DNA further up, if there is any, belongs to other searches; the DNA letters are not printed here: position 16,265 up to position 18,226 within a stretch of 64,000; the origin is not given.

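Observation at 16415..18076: Isochorismatase-like hydrolase fused to carbamate kinase in one polypeptide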

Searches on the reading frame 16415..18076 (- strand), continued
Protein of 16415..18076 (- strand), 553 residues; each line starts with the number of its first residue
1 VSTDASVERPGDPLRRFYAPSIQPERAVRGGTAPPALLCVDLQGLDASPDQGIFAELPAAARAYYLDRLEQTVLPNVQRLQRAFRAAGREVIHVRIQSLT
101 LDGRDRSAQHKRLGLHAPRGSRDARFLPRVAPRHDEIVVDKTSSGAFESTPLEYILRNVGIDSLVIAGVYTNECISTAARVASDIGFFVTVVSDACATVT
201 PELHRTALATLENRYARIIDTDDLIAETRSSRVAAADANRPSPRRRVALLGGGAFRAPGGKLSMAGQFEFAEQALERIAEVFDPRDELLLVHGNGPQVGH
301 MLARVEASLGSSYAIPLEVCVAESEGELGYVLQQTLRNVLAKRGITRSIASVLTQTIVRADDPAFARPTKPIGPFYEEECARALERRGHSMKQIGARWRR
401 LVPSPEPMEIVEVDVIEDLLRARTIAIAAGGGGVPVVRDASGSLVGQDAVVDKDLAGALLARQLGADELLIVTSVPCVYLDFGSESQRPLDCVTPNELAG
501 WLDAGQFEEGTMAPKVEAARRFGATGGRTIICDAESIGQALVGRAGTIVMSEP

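Call 30: search_solved_structures(query=L012:7954-9285:+, max_evalue=1, show_alignments=1)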
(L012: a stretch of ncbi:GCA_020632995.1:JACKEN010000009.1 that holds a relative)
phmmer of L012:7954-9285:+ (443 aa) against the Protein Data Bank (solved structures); distinct sequences matched with E-value up to 1: 5.
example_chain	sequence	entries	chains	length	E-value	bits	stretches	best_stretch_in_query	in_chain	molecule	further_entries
2wsm_A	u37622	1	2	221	0.078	15.4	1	251-303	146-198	HYDROGENASE EXPRESSION/FORMATION PROTEIN (HYPB)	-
5xy3_D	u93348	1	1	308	0.48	12.8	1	115-186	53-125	Ribosomal protein L5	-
5xe8_A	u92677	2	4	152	0.67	12.3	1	73-130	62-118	Putative ABC transporter, ATP-binding protein ComA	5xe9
3k8u_A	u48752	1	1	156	0.71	12.2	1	73-130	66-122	Putative ABC transporter, ATP-binding protein ComA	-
9sxb_A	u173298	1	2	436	0.89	11.9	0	214-322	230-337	Cyclic 2,3-diphosphoglycerate synthetase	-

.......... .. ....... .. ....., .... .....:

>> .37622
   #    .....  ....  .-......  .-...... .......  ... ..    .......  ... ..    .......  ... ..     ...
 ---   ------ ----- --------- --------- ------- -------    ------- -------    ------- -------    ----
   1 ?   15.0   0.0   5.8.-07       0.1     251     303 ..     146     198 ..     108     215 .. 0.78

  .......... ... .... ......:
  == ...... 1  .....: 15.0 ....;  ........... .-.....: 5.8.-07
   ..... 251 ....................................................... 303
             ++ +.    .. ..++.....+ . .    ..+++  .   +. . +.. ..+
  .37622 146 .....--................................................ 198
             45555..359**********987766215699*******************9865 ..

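Call 32: search_solved_structures(query=A2, max_evalue=1, show_alignments=1)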
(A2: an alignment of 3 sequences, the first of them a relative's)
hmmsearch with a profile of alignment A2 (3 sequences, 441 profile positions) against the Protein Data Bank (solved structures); distinct sequences matched with E-value up to 1: 5.
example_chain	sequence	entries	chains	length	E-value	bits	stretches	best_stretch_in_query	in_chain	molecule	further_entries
9sxb_A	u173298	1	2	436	5.4e-06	28.9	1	212-297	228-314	Cyclic 2,3-diphosphoglycerate synthetase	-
2wsm_A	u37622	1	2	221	1.4e-05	27.5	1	259-309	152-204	HYDROGENASE EXPRESSION/FORMATION PROTEIN (HYPB)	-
8oru_AAA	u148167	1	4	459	0.001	21.4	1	217-327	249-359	Cyclic 2,3-diphosphoglycerate synthetase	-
8ork_AAA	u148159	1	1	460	0.001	21.4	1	217-327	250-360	Cyclic 2,3-diphosphoglycerate synthetase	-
2hf8_A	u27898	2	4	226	0.0053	19.1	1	237-301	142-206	Probable hydrogenase nickel incorporation protein hypB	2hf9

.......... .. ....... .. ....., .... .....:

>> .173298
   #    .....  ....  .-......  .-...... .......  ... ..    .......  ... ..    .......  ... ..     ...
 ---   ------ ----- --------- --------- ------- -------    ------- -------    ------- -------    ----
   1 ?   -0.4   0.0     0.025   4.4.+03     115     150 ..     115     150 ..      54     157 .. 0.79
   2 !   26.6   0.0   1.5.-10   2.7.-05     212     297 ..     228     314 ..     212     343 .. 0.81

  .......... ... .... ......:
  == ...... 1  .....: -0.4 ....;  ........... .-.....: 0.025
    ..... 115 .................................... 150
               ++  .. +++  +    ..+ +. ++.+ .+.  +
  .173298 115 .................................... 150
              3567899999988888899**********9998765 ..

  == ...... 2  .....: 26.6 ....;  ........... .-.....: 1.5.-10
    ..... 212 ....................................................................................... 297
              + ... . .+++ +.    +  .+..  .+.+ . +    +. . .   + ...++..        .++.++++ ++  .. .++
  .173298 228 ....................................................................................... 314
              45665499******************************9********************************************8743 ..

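Call 38: find_related_loci(query=A1, collection=genome_contigs, flank=10000)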
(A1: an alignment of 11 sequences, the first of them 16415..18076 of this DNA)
Query A1 (553 aa) in genome_contigs; peptide patterns used: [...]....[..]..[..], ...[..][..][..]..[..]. (x = any residue, [..] = any of these).
253 stretches matched a pattern; 223 encode a relative of the query (tblastn E <= 1e-3); the best 80 are kept; 80 distinct loci.
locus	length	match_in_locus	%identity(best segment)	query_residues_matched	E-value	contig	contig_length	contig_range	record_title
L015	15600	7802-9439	54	12-549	2e-171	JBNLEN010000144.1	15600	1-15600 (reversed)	MAG: Polyangiaceae bacterium isolate C1C2.bin.25.strict NODE_144_length_15600_cov_3.603182, whole genome shotgun sequenc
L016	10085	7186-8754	58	36-551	0e+0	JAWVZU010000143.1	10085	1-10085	MAG: Lysobacterales bacterium isolate HN14.bin.37 k141_932738_length_10085_cov_10.0000, whole genome shotgun sequence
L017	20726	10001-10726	55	12-247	2e-75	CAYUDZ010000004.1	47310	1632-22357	MAG TPA_asm: uncultured Chthoniobacteraceae bacterium isolate SRP141376_co5_32 genome assembly, contig: NODE_1672_length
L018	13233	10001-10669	58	12-227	9e-75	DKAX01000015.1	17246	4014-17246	MAG TPA_asm: Proteobacteria bacterium UBA6915 UBA6915_contig_1230, whole genome shotgun sequence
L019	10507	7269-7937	59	12-227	3e-74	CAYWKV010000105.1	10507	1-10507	MAG TPA_asm: uncultured Gammaproteobacteria bacterium isolate SRP144015_co1_99 genome assembly, contig: NODE_2873_length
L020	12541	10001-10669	57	12-227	4e-74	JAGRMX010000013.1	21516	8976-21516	MAG: Leptospiraceae bacterium isolate HKST-UBA02 NODE_13_length_21516_cov_4.722981, whole genome shotgun sequence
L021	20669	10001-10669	55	12-227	1e-73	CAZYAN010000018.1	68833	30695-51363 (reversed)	MAG TPA_asm: uncultured Opitutales bacterium isolate SRP268622_co1_186 genome assembly, contig: NODE_647_length_68833_co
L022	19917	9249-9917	57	12-227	6e-73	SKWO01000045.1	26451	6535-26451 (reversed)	MAG: Gammaproteobacteria bacterium isolate CSSed162cmB_205R1 CSSed16-2cmB-3133, whole genome shotgun sequence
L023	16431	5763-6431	55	12-227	9e-73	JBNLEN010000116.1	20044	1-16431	MAG: Polyangiaceae bacterium isolate C1C2.bin.25.strict NODE_116_length_20044_cov_3.052687, whole genome shotgun sequenc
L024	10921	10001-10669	56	12-227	1e-72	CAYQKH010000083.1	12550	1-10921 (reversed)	MAG TPA_asm: uncultured Opitutales bacterium isolate SRP141376_co3_172 genome assembly, contig: NODE_13864_length_12550_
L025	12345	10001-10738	53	12-250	2e-72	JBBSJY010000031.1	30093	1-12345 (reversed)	MAG: Verrucomicrobiales bacterium isolate LS4_metabat2.159 LS4_metabat2.159_K_598838_L_30093_cov_20.0767, whole genome s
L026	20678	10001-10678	54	12-230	2e-72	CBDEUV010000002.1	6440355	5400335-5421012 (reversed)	MAG: Leptospirales bacterium isolate c8770d22-4079-4951-b12b-76a941e02df6 genome assembly, contig: contig_2, whole genom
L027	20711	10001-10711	54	12-243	4e-72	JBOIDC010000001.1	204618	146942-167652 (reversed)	MAG: Gammaproteobacteria bacterium isolate SD8036_metabat2.bin.3 NODE_15_length_204618_cov_1.898978, whole genome shotgu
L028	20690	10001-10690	58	12-236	7e-74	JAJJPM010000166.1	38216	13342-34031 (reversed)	MAG: Gammaproteobacteria bacterium isolate B8 NODE_66_length_38326_cov_9.782525, whole genome shotgun sequence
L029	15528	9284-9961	55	12-230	7e-72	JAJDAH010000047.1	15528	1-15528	MAG: Polyangiaceae bacterium isolate OFTM3 OFTM3_46, whole genome shotgun sequence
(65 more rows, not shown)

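Call 42: predict_structure(alignment_id=A1)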
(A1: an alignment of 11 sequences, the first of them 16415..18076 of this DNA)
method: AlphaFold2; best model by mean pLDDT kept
length: 553 residues; sequences in the alignment: 11
mean_pLDDT: 73.1   pTM: 0.64
mean pLDDT of the five models: 73.1, 70.4, 70.2, 67.7, 66.3
residues with pLDDT >= 90: 91; 70-90: 281; 50-70: 86; < 50: 95
segments of 3 or more residues with pLDDT < 50: 1-11, 13-31, 44-51, 99-135, 145-150, 232-240
pLDDT, mean of each block of 10 residues (from residue 1): 39 46 41 71 50 61 76 80 73 61 42 37 42 53 49 65 79 68 80 82 82 86 81 42 78 57 59 75 79 72 66 64 71 83 82 90 91 85 88 89 90 82 81 82 84 91 88 89 84 94 85 91 90 87 90 72
secondary structure, 60 per line:
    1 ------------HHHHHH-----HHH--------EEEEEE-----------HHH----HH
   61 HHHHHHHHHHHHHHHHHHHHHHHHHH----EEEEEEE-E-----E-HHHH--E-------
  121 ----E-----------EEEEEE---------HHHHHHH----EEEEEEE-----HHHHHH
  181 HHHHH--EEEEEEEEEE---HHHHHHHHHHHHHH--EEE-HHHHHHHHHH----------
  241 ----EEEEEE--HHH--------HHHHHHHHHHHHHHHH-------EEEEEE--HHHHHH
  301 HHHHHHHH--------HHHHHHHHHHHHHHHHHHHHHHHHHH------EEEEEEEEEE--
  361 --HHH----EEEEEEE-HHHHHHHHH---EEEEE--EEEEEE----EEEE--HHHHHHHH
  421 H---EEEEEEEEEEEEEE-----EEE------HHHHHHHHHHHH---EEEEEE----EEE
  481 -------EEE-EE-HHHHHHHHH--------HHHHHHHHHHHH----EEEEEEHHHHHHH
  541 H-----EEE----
elements in order: H13-18 E35-40 H59-86 E91-97 H107-110 E137-142 H152-158 E163-169 H175-185 E188-197 H201-214 E217-219 H221-230 E245-250 H264-279 E287-292 H295-308 H317-342 E349-358 E370-376 H378-386 E390-394 E397-402 E407-410 H413-421 E425-438 E444-446 H453-464 E468-473 E478-480 E488-490 H495-503 H512-523 E528-533 H534-541 E547-549
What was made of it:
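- On Channelling bifunctional enzyme (tunnel between active sites): The model has pLDDT 73 and pTM 0.64; the linker and aa 99-135 are below 50; no inter-domain error estimate was returned (call 42).
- The domain is full-length and is predicted with high confidence (call 42).
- Tried and rejected: The ICH insertion aa 99-135 and the linker have pLDDT below 50, and no inter-domain error was returned (call 42).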

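Call 45: search_protein_representatives(protein=window:16415-18076:-)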
Query: 553 residues. Proteins with E-value up to 0.001 (for the whole library): 14000; up to 1e-10: 4945; up to 1e-30: 1098. The best 150 are listed.
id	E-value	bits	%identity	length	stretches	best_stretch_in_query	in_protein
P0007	1.0e-200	684.6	61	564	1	10-553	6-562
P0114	3.8e-92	326.4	56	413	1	242-550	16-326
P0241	2.9e-89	316.9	54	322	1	244-549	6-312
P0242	2.6e-86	307.1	53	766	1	245-549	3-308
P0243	1.4e-74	268.4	49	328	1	249-551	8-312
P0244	1.9e-71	258.0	46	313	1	248-549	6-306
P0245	1.6e-70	255.0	51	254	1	301-549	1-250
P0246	3.3e-70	254.0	47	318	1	244-550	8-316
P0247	7.7e-70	252.8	43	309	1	247-549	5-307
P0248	4.4e-69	250.3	40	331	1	247-551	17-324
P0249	1.9e-68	248.2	55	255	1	12-231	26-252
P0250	7.1e-68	246.3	41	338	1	244-552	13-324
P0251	1.2e-67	245.5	43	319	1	242-549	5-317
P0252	1.3e-67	245.4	43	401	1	238-550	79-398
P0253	3.1e-67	244.1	43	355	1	238-549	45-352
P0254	5.4e-67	243.4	40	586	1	243-552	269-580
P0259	2.1e-66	241.4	42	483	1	244-550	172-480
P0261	9.6e-66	239.2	38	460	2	35-249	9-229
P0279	2.0e-63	231.6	41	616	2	248-547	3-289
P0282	3.2e-63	230.9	40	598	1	243-549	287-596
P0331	5.0e-59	217.1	44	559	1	280-553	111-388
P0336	8.9e-59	216.2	40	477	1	241-533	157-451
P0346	4.6e-58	213.9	39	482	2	18-231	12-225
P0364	3.5e-57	211.0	37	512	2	33-227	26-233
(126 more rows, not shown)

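Call 46: search_protein_families(library=pfam, proteins=[P0261, P0346, P0364, P0254, P0282, P0259, P0336, P0279, P0242, P0331], max_evalue=0.001)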
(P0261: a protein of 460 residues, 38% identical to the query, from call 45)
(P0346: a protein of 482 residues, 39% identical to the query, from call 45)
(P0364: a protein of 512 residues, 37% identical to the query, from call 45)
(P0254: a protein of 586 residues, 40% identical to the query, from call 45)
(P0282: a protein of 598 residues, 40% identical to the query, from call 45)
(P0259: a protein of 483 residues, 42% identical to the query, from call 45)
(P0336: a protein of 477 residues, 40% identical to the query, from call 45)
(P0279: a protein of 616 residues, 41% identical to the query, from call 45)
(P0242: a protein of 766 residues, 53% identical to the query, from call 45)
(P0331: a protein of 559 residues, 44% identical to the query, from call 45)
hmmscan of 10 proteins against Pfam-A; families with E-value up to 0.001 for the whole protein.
P0261 (460 aa): 1 family
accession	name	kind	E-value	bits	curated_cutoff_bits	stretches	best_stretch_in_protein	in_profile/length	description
PF00857.26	Isochorismatase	-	3.4e-58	197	27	2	9-199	1-174/175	Isochorismatase domain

P0346 (482 aa): 1 family
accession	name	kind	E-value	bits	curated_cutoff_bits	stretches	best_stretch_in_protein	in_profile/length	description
PF00857.26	Isochorismatase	-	3e-65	220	27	2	26-216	1-174/175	Isochorismatase domain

P0364 (512 aa): 1 family
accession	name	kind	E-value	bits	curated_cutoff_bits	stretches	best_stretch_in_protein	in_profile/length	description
PF00857.26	Isochorismatase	-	2.9e-79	265.6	27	2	28-228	1-174/175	Isochorismatase domain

P0254 (586 aa): 2 families
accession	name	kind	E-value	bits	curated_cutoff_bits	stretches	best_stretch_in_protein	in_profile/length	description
PF00696.33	AA_kinase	-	1e-26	94.5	24.9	1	270-560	1-233/234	Amino acid kinase family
PF11392.14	AllH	-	1.5e-22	80.7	25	1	161-261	1-108/109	Oxamate carbamoyltransferase subunit AllH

P0282 (598 aa): 2 families
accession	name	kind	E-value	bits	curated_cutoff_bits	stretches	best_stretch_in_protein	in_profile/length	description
PF00696.33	AA_kinase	-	2.2e-26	93.5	24.9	1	288-579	1-233/234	Amino acid kinase family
PF11392.14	AllH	-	1.6e-25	90.3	25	1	169-275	1-108/109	Oxamate carbamoyltransferase subunit AllH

P0259 (483 aa): 1 family
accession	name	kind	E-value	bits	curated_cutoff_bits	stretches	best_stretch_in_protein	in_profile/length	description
PF00696.33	AA_kinase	-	6.6e-30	105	24.9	1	172-463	1-234/234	Amino acid kinase family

P0336 (477 aa): 2 families
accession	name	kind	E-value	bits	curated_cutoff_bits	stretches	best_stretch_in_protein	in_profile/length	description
PF00185.30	OTCace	-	1.5e-47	162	29.4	1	1-140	20-156/157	Aspartate/ornithine carbamoyltransferase, Asp/Orn binding domain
PF00696.33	AA_kinase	-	5.6e-30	105.2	24.9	1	161-451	2-234/234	Amino acid kinase family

P0279 (616 aa): 2 families
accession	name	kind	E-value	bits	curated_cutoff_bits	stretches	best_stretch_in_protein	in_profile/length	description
PF00857.26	Isochorismatase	-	3.6e-43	148.1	27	1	405-594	1-169/175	Isochorismatase domain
PF00696.33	AA_kinase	-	3.1e-20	73.3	24.9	1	2-266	4-225/234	Amino acid kinase family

P0242 (766 aa): 2 families
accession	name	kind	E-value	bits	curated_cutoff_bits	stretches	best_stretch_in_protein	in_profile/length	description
PF00696.33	AA_kinase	-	1.1e-21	78.1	24.9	1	3-292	2-234/234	Amino acid kinase family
PF02606.20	LpxK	-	0.00016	21.3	27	1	445-586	37-177/328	Tetraacyldisaccharide-1-P 4'-kinase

P0331 (559 aa): 1 family
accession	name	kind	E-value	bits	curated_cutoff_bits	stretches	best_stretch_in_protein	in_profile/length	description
PF00696.33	AA_kinase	-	6.3e-16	59.2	24.9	1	111-358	28-225/234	Amino acid kinase family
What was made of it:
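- Closest known: Carbamate kinase fused to enzymes that form carbamoyl phosphate. Same: Carbamate kinase is physically joined to a pathway partner that handles a labile carbamoyl intermediate (call 46).
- Carbamate kinase is found fused to other pathway partners: AllH-kinase and OTCase-kinase (call 46).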

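Call 49: search_protein_families(library=ncbifam, proteins=[P0279], max_evalue=0.001)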
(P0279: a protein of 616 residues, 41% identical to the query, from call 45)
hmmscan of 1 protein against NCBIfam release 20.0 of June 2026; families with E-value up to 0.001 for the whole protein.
P0279 (616 aa): 11 families
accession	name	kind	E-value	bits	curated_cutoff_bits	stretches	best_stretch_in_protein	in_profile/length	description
NF009008.0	PRK12354.1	subfamily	9.1e-111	369.9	361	1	1-296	3-303/308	carbamate kinase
NF050097.1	BiurAmidohydBiuH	equivalog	3.2e-98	327.6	370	1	387-608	1-221/221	biuret amidohydrolase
TIGR00746.1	arcC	equivalog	6.4e-96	321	358.25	1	1-291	3-307/309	carbamate kinase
NF006926.0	PRK09411.1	equivalog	4.9e-89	298.4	416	1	1-290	4-294/297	carbamate kinase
NF009007.0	PRK12352.1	subfamily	9.3e-72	241.6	266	1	1-290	5-312/316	carbamate kinase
TIGR03614.1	RutB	equivalog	1.1e-35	123.3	377.95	1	399-610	10-221/226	pyrimidine utilization protein B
NF008517.0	PRK11440.1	equivalog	9e-14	51.8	195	1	400-588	4-171/188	hydrolase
NF008623.0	PRK11609.1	equivalog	1.3e-09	38.2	174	1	526-590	131-197/213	bifunctional nicotinamidase/pyrazinamidase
NF041461.1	C_hydro_YcaC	equivalog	1.2e-07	31.5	310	1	503-588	65-152/201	isochorismate family cysteine hydrolase YcaC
TIGR00761.1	argB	equivalog_domain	1.8e-07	30.9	151.3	1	176-267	137-225/231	acetylglutamate kinase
NF010659.0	PRK14058.1-1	equivalog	0.00019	20.6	223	1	173-265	149-238/267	[LysW]-aminoadipate kinase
